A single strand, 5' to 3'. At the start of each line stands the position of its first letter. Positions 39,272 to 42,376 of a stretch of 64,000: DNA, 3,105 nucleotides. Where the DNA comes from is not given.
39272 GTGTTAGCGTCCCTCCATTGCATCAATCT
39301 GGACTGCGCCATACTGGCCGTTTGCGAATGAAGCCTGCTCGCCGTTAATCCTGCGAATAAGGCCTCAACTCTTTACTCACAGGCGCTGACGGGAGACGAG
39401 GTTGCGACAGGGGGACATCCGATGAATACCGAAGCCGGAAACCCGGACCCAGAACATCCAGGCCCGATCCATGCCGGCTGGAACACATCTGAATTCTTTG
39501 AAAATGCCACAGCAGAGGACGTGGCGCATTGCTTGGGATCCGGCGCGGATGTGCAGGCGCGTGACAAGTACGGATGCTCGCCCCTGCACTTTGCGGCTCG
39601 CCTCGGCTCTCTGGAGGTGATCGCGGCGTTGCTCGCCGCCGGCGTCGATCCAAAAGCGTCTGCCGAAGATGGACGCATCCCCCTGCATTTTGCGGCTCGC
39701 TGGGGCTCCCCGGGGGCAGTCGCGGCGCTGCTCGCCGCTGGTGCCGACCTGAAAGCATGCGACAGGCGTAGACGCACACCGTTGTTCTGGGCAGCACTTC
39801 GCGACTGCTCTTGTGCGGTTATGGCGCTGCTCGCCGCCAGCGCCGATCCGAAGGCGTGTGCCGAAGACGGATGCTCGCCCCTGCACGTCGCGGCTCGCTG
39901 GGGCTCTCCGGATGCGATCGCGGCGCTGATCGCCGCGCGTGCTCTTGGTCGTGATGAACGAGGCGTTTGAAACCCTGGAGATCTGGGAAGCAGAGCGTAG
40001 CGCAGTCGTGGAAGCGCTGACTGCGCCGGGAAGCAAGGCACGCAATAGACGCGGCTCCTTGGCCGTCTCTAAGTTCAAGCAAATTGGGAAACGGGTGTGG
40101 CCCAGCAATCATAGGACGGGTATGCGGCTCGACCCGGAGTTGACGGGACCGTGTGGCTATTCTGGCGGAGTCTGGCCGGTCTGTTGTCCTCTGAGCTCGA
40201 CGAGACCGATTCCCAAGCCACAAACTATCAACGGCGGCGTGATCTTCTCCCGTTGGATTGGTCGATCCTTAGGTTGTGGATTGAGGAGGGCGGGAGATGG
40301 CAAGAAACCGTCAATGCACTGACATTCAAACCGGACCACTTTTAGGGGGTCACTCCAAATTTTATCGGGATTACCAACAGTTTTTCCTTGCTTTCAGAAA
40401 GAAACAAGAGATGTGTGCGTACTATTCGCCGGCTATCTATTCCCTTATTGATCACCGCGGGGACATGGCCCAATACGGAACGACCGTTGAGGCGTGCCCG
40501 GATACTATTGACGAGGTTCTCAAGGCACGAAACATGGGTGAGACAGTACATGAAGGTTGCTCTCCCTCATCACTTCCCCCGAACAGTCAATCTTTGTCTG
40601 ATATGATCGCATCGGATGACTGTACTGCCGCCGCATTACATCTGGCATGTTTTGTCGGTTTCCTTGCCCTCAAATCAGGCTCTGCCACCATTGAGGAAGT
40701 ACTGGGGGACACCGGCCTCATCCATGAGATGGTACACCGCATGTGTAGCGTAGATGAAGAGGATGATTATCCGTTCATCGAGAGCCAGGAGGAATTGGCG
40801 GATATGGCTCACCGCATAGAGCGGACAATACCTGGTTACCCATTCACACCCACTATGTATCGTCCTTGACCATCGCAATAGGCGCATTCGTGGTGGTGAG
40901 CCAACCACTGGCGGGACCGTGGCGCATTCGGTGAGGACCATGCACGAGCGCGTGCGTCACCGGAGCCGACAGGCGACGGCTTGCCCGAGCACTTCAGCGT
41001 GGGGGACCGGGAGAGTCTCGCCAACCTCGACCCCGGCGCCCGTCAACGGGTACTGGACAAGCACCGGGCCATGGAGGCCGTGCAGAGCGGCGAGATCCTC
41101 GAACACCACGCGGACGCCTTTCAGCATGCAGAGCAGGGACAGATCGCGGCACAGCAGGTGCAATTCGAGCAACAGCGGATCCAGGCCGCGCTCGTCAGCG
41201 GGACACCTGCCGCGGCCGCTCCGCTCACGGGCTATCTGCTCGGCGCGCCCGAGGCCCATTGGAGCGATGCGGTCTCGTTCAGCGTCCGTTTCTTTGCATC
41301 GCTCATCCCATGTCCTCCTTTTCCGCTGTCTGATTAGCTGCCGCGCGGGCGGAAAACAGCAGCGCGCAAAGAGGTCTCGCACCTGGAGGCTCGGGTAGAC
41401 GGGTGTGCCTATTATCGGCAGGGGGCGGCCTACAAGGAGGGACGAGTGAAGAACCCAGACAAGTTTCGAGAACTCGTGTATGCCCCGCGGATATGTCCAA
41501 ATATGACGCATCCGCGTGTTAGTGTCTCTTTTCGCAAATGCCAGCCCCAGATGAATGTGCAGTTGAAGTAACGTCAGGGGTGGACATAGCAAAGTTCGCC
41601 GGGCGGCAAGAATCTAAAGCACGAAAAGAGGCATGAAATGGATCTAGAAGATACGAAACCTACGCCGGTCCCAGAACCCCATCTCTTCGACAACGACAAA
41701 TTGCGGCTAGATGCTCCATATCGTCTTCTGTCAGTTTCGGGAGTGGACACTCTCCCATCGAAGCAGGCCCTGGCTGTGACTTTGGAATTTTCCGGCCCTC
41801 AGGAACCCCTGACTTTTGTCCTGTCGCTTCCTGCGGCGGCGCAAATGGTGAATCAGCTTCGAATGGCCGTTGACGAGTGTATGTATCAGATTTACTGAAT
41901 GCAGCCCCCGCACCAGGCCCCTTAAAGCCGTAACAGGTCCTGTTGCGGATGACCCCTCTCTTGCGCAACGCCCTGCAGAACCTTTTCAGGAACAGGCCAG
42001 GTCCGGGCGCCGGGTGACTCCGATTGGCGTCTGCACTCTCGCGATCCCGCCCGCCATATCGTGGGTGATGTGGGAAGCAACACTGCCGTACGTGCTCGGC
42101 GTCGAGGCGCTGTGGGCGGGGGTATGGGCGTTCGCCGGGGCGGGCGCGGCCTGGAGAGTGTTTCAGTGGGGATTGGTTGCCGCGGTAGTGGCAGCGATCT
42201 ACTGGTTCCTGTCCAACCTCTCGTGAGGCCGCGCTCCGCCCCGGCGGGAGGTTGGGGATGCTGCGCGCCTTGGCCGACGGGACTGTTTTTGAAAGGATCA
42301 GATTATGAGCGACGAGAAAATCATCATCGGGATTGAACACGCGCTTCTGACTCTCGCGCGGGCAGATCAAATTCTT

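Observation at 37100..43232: ~6-kb low-GC foreign segment bracketed by IS1595-family and IS6-family elements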

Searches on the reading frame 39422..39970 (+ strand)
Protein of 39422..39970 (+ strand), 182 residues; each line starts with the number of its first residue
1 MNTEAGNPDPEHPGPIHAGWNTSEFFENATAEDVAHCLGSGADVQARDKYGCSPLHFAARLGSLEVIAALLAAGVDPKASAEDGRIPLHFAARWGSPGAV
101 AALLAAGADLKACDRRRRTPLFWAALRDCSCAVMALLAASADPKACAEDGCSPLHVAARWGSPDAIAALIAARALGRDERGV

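Call 7: search_protein_families(library=pfam, proteins=[window:39422-39970:+], max_evalue=0.01)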
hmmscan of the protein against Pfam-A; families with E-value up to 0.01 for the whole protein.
window:39422-39970:+ (182 aa): 5 families
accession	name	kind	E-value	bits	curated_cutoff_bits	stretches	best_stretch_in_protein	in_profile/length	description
PF00023.36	Ank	-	1.5e-24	85.1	21.1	3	50-79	1-30/33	Ankyrin repeat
PF12796.13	Ank_2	-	2e-23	83.2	27.3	2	34-111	13-87/90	Ankyrin repeats (3 copies)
PF13637.12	Ank_4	-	2e-20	72.8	22.7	3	56-104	2-50/50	Ankyrin repeats (many copies)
PF13606.12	Ank_3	-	5.1e-20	69.6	22.3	2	50-78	1-29/30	Ankyrin repeat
PF13857.12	Ank_5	-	1.5e-14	54.3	27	2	41-91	6-56/56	Ankyrin repeats (many copies)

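Call 9: search_protein_families(library=padloc, proteins=[window:39422-39970:+], max_evalue=0.01)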
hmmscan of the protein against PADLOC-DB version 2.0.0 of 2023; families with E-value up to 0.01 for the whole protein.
window:39422-39970:+ (182 aa): 3 families
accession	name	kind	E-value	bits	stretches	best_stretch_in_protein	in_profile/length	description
PDLC04783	PDC-M72A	-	1.3e-16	58.8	1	35-159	247-371/392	-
PDLC02908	Ankyrin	-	4.6e-10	36.4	2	86-171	738-823/880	-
PDLC02203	MzaA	-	0.00093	15.5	1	34-78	27-71/683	-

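Call 20: find_encoding_contigs(protein=window:39422-39970:+, flank=10000, max_places=8)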
Protein window:39422-39970:+ (182 aa): 1 contig read that carries it; 1 place shown.
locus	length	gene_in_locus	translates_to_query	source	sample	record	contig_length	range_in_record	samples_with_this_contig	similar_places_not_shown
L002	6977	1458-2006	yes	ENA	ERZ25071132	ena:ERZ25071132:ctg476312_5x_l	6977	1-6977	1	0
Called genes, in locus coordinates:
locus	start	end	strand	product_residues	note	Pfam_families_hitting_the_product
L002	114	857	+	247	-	PF13280:WYL, PF25583:WCX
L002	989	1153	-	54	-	-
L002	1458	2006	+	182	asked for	-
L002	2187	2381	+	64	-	-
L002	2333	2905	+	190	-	-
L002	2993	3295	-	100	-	-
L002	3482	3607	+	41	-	-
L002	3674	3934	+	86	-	-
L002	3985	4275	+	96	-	-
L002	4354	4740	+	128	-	-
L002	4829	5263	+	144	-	-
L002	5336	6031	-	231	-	PF00665:rve (weak), PF13610:DDE_Tnp_IS240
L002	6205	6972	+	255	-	PF03235:GmrSD_N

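Call 46: search_protein_families(library=phrogs, proteins=[window:39422-39970:+], max_evalue=0.01)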
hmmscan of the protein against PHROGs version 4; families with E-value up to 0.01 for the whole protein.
window:39422-39970:+ (182 aa): 3 families
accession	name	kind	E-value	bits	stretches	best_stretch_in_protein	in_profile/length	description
phrog_9049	-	unknown function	7.8e-23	79.4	1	38-172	3244-3378/4700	-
phrog_9262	-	unknown function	3.3e-22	80.2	2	29-128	51-154/253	-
phrog_16592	-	unknown function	1.6e-10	40.6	2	100-164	160-225/974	-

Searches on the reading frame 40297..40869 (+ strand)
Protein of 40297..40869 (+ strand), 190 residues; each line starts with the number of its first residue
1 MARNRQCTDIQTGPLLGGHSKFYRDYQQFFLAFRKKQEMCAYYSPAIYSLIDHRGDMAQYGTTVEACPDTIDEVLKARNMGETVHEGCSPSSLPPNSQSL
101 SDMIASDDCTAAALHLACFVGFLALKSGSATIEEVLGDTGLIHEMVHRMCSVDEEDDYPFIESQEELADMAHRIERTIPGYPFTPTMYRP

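Call 7: search_protein_families(library=pfam, proteins=[window:40297-40869:+], max_evalue=0.01)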
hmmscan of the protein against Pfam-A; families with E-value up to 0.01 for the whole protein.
window:40297-40869:+ (190 aa): 0 families

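Call 9: search_protein_families(library=padloc, proteins=[window:40297-40869:+], max_evalue=0.01)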
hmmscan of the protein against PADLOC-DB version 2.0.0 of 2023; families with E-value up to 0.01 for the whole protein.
window:40297-40869:+ (190 aa): 0 families

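Call 10: search_protein_families(library=ncbifam, proteins=[window:40297-40869:+], max_evalue=0.01)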
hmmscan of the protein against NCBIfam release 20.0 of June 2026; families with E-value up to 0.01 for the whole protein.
window:40297-40869:+ (190 aa): 0 families

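Call 28: find_homologous_proteins(query=window:40297-40869:+, max_evalue=0.001)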
Query window:40297-40869:+ (190 aa): 3 proteins with E <= 0.001 among 46 candidates.
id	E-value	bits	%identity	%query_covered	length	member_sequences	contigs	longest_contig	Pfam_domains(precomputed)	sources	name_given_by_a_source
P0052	2.3e-122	424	97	100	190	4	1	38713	-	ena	-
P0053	4.6e-42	162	54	75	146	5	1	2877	-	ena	-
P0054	2.7e-29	120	46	80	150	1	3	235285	-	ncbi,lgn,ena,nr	ncbi:MAG: hypothetical protein OXH60_10530 [Rhodospirillales bacterium]|nr:hypothetical protein [Rho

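Call 29: find_encoding_contigs(protein=P0052, flank=10000, max_places=4)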
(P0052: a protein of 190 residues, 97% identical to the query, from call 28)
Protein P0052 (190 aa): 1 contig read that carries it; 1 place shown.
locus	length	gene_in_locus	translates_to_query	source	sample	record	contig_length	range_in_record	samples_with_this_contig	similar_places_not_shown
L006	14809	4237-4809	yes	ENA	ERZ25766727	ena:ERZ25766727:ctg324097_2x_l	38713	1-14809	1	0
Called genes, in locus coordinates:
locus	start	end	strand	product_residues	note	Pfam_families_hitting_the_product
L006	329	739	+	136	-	-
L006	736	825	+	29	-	-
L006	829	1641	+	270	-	PF13276:HTH_21, PF00665:rve, PF13683:rve_3, PF13333:rve_2 (weak)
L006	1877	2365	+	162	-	PF01527:HTH_Tnp_1 (weak)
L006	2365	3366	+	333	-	PF00665:rve, PF13683:rve_3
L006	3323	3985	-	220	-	-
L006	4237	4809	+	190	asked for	-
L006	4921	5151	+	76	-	-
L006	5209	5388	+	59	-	PF01527:HTH_Tnp_1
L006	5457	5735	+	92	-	PF01527:HTH_Tnp_1, PF13384:HTH_23 (weak), PF13551:HTH_29, PF13518:HTH_28 (weak)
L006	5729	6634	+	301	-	PF13276:HTH_21, PF13358:DDE_3 (weak), PF00665:rve, PF13683:rve_3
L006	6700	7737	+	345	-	PF13276:HTH_21, PF00665:rve, PF13683:rve_3, PF13333:rve_2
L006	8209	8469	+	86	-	-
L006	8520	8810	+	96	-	-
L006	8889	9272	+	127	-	-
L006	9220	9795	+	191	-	-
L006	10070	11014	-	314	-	PF01548:DEDD_Tnp_IS110, PF02371:Transposase_20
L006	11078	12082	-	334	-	PF12760:Zn_ribbon_IS1595, PF12762:DDE_Tnp_IS1595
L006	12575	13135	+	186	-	-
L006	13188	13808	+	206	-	-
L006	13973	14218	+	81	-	PF12760:Zn_ribbon_IS1595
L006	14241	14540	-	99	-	PF13683:rve_3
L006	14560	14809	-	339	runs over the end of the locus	PF01527:HTH_Tnp_1, PF13384:HTH_23, PF13518:HTH_28, PF13565:HTH_32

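Call 30: find_encoding_contigs(protein=P0054, flank=10000, max_places=3)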
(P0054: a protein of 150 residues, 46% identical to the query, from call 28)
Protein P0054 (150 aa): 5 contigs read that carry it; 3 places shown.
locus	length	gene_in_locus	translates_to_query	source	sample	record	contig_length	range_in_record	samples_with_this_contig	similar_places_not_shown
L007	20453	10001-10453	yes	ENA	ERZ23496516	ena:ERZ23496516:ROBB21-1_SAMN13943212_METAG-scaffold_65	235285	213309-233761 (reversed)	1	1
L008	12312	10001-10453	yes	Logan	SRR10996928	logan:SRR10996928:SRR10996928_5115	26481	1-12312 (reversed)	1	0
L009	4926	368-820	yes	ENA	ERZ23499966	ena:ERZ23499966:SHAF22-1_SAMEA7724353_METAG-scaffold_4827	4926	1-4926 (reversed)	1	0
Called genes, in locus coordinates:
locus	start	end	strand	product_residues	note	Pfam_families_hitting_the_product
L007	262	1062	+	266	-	PF00106:adh_short, PF08659:KR, PF13561:adh_short_C2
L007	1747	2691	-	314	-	PF18863:AbiJ_NTD4, PF14355:Abi_C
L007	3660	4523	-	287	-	PF26109:WHD_BrxR, PF13280:WYL, PF26107:BrxR_CTD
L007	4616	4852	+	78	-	PF09954:DUF2188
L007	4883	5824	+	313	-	PF01582:TIR, PF13676:TIR_2, PF27176:Y4lF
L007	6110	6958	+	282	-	-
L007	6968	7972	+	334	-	PF13271:DUF4062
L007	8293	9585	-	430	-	PF01053:Cys_Met_Meta_PP, PF00155:Aminotran_1_2 (weak)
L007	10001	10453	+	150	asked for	-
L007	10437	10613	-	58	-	PF07411:DUF1508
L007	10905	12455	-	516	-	PF01555:N6_N4_Mtase, PF01844:HNH, PF14279:HNH_5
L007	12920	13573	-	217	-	-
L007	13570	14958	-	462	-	PF03109:ABC1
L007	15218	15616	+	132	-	-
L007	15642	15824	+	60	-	-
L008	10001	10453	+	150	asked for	-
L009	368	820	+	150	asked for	-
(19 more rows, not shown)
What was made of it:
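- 40297..40869 (+): 190-aa ORF. The true start is probably M39 at 40411, giving about 152 aa. Function unknown. One sits in a Rhodospirillales defence-type island (call 30).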

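Call 46: search_protein_families(library=phrogs, proteins=[window:40297-40869:+], max_evalue=0.01)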
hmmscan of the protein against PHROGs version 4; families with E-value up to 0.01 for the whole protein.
window:40297-40869:+ (190 aa): 2 families
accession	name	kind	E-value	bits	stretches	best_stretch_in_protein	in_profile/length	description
phrog_24358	-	unknown function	7.9e-06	26.8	1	110-154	78-122/218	-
phrog_7083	-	unknown function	0.0012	20.1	1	111-158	46-89/106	-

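Call 61: search_protein_families(library=pfam, proteins=[L006:12575-13135:+], max_evalue=0.01)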
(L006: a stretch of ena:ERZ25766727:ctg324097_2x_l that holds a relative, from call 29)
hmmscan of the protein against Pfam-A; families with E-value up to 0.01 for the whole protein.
L006:12575-13135:+ (186 aa): 0 families

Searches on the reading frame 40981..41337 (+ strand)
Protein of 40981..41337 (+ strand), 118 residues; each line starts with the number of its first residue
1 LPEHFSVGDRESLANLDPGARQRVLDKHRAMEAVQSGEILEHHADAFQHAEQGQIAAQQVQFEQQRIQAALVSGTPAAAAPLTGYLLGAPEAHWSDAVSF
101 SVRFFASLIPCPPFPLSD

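Call 7: search_protein_families(library=pfam, proteins=[window:40981-41337:+], max_evalue=0.01)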
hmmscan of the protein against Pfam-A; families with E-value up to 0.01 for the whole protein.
window:40981-41337:+ (118 aa): 0 families

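Call 46: search_protein_families(library=phrogs, proteins=[window:40981-41337:+], max_evalue=0.01)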
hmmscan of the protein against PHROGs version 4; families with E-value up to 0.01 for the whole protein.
window:40981-41337:+ (118 aa): 0 families
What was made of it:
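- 40981..41337 (+): 118-aa ORF. Its coding status is uncertain. No family hit (calls 7, 46).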

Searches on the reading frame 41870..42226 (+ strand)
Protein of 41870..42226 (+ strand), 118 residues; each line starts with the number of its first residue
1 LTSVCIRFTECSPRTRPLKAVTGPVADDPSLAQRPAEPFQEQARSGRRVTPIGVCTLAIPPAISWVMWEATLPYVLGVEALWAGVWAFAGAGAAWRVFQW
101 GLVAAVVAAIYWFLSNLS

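Call 46: search_protein_families(library=phrogs, proteins=[window:41870-42226:+], max_evalue=0.01)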
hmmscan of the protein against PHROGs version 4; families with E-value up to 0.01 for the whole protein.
window:41870-42226:+ (118 aa): 0 families

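Call 61: search_protein_families(library=pfam, proteins=[window:41936-42226:+], max_evalue=0.01)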
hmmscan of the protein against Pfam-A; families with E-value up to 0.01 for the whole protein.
window:41936-42226:+ (96 aa): 0 families
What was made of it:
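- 41936..42226 (+): 96-aa hydrophobic ORF that looks like two transmembrane segments. No family hit (call 61).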
